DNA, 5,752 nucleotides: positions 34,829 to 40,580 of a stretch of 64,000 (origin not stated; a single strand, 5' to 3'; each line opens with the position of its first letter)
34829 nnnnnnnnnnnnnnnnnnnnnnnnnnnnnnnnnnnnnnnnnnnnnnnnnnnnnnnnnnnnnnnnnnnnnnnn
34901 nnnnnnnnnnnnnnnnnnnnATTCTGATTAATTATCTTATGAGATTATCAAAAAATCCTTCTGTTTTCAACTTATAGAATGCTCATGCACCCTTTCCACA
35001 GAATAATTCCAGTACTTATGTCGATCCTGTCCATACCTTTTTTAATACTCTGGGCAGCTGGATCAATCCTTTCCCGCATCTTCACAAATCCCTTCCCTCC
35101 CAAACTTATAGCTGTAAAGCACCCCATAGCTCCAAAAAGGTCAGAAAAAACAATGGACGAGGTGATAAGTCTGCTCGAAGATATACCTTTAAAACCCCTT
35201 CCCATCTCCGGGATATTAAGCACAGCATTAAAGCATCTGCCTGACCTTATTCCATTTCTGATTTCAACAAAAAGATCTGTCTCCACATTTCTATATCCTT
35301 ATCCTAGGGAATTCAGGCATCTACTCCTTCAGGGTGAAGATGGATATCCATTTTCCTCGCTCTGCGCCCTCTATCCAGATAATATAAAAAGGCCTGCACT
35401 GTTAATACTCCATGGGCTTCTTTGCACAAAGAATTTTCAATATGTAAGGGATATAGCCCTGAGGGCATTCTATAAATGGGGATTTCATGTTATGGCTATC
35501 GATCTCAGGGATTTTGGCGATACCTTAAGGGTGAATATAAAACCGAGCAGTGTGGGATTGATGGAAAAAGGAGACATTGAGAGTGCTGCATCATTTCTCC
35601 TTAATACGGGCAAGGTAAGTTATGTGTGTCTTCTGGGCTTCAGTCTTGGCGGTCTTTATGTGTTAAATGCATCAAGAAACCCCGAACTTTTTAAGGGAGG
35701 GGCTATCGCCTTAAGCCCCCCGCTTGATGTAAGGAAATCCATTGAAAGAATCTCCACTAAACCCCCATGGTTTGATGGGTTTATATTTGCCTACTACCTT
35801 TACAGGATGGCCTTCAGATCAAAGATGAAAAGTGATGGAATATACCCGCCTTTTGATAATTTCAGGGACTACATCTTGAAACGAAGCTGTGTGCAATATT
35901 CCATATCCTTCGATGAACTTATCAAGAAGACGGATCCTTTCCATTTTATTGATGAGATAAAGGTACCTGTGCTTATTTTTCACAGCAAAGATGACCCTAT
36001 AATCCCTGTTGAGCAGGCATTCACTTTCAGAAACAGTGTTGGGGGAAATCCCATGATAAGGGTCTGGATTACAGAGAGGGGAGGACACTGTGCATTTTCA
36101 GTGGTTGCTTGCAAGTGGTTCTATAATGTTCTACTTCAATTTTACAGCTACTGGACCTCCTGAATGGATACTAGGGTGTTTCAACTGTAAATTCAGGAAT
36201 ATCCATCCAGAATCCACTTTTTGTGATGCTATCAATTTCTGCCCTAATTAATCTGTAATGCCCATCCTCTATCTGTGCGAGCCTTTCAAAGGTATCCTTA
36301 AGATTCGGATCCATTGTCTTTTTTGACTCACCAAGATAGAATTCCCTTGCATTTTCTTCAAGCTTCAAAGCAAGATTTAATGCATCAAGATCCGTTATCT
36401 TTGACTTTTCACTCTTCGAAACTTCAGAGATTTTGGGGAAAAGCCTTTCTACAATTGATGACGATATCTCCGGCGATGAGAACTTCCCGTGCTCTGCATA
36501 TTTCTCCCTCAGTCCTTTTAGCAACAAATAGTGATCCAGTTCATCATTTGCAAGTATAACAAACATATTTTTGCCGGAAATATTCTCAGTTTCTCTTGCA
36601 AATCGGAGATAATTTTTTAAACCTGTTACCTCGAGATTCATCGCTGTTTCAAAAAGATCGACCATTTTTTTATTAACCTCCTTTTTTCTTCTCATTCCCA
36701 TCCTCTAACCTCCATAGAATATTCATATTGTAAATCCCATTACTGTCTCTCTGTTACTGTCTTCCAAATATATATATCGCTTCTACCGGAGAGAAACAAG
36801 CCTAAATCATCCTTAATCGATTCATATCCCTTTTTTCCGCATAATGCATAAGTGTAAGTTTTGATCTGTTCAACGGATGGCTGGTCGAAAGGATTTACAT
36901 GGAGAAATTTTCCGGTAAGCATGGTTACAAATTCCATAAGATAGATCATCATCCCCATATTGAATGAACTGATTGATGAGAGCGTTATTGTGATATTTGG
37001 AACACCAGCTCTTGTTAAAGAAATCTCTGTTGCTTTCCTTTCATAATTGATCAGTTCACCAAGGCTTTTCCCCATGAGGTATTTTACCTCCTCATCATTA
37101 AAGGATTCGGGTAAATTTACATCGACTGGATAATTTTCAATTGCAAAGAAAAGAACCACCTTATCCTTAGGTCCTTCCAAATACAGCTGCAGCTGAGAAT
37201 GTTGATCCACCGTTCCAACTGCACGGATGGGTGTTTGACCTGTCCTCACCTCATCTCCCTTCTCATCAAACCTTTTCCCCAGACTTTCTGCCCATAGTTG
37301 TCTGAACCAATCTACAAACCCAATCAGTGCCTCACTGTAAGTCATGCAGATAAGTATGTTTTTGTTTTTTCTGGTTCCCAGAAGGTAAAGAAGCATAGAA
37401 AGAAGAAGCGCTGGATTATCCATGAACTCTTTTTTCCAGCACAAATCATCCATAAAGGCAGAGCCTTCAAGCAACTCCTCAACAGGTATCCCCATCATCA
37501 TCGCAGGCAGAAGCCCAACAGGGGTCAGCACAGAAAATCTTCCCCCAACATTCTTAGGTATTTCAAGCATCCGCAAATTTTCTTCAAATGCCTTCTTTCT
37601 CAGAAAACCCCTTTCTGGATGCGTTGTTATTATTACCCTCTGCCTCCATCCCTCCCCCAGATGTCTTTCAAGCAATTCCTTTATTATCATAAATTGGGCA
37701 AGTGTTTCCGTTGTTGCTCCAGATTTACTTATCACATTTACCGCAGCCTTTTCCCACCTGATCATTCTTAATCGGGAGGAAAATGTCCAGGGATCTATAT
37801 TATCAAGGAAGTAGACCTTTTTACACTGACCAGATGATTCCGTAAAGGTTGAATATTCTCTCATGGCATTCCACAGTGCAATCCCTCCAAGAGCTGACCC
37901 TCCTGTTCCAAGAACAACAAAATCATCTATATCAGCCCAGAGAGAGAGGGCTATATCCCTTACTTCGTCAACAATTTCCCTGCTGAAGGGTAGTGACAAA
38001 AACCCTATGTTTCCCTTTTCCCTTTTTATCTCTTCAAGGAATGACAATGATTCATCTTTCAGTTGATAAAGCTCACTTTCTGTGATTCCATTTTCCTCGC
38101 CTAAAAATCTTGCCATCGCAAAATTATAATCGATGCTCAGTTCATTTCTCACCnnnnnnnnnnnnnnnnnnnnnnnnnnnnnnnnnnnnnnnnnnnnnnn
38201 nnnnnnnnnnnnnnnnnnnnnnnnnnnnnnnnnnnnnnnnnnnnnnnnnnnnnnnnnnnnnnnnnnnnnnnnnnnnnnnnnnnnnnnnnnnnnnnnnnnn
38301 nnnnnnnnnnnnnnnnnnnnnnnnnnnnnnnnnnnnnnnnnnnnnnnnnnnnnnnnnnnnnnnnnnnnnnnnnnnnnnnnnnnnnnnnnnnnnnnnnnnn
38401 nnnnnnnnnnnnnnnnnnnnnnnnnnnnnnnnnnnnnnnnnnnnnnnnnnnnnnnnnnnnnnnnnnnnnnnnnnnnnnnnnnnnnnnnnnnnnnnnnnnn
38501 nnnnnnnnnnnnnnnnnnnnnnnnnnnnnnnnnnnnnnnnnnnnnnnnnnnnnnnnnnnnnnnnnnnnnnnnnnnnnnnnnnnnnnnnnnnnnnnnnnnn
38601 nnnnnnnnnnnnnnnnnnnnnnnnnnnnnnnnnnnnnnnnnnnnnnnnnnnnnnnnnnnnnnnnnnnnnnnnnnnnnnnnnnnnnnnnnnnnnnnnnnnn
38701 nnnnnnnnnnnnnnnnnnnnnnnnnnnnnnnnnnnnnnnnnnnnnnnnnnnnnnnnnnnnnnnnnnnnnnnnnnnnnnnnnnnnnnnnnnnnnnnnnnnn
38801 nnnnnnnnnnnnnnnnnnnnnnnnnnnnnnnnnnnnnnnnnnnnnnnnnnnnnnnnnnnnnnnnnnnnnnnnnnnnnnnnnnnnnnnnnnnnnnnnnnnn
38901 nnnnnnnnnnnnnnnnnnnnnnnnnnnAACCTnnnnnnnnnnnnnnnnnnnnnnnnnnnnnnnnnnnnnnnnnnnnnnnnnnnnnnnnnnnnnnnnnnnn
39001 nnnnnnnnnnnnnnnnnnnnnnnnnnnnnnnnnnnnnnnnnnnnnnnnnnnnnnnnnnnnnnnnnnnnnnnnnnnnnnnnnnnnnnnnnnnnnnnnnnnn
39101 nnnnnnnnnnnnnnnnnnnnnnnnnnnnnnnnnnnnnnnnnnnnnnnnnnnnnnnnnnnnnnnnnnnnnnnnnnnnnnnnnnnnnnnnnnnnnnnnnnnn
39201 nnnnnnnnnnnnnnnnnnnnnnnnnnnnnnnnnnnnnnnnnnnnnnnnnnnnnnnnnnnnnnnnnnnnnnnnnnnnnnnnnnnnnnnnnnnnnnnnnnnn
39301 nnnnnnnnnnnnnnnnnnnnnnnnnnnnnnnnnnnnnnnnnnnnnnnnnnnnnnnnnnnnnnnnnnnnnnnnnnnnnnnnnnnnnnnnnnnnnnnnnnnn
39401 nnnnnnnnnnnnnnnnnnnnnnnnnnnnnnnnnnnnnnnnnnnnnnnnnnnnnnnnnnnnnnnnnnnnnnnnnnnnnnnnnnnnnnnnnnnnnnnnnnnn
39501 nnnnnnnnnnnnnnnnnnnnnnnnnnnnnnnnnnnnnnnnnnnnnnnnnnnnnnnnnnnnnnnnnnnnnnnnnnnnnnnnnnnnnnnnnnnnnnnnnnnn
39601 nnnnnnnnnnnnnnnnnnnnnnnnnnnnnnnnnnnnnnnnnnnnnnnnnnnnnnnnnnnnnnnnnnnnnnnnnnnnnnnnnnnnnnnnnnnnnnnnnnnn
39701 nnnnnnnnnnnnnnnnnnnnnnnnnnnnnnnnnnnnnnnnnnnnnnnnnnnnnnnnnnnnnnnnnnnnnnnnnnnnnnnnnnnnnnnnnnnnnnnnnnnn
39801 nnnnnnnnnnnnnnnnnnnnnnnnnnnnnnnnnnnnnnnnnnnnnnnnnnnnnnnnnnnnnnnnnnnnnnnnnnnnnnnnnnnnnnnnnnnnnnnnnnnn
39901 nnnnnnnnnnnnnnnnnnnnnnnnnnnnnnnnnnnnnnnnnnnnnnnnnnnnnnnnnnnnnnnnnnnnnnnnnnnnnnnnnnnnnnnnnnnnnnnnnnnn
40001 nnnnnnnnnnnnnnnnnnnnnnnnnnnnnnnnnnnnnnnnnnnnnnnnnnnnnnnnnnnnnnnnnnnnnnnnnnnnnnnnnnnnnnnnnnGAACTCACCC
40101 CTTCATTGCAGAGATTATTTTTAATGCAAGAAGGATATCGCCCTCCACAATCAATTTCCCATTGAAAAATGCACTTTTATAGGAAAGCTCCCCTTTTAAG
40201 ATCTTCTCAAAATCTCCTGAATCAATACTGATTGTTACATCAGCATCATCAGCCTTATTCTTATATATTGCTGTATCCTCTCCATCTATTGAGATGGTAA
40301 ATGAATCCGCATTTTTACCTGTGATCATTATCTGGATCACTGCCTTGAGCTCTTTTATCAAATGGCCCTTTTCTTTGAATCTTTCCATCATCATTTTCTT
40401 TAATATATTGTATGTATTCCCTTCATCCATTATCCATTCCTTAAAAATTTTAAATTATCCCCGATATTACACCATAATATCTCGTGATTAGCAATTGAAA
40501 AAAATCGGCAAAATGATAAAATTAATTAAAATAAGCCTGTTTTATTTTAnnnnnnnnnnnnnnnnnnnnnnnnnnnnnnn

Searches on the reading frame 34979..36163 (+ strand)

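Call 14: search_protein_families(library=pfam, proteins=[window:34979-36163:+], max_evalue=0.0001)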
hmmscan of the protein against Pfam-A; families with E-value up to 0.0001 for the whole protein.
window:34979-36163:+ (394 aa): 5 families
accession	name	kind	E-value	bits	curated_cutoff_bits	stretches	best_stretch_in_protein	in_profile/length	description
PF00561.26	Abhydrolase_1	-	2.2e-11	44.3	25.8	1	139-373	1-241/245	alpha/beta hydrolase fold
PF12146.15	Hydrolase_4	-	9.2e-10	38.7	27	1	139-356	5-219/239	Serine aminopeptidase, S33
PF12697.13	Abhydrolase_6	-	7.3e-08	33.8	26.3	1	142-373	2-207/217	Alpha/beta hydrolase family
PF20434.5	BD-FAE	-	7.9e-06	26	26.8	1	312-352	173-213/215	BD-FAE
PF00326.27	Peptidase_S9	-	1.8e-05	24.8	22.6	0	193-255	41-105/213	Prolyl oligopeptidase family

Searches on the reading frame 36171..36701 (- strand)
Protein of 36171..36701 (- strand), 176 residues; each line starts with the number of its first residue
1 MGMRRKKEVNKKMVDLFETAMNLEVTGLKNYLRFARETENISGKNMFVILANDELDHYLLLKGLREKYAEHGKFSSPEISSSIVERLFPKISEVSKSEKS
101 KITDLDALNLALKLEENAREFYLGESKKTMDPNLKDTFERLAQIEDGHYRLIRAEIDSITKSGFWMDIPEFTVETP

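Call 14: search_protein_families(library=pfam, proteins=[window:36171-36701:-], max_evalue=0.0001)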
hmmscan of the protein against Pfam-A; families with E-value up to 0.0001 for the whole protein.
window:36171-36701:- (176 aa): 2 families
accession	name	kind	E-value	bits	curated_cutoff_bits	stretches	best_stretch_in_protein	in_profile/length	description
PF02915.23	Rubrerythrin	-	3.8e-10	40.7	22.8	1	16-155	2-136/137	Rubrerythrin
PF13668.12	Ferritin_2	-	3.8e-06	27.5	24.7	0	103-157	1-64/138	Ferritin-like domain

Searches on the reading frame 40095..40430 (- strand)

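Call 14: search_protein_families(library=pfam, proteins=[window:40095-40430:-], max_evalue=0.0001)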
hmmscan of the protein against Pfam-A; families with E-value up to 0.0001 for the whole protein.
window:40095-40430:- (111 aa): 2 families
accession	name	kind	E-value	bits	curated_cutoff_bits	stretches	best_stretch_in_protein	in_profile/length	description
PF02036.22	SCP2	-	4.4e-17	62.7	21.3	1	17-109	7-100/101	SCP-2 sterol transfer family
PF14864.11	Alkyl_sulf_C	-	6.5e-05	23.6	27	1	26-109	30-113/125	Alkyl sulfatase C-terminal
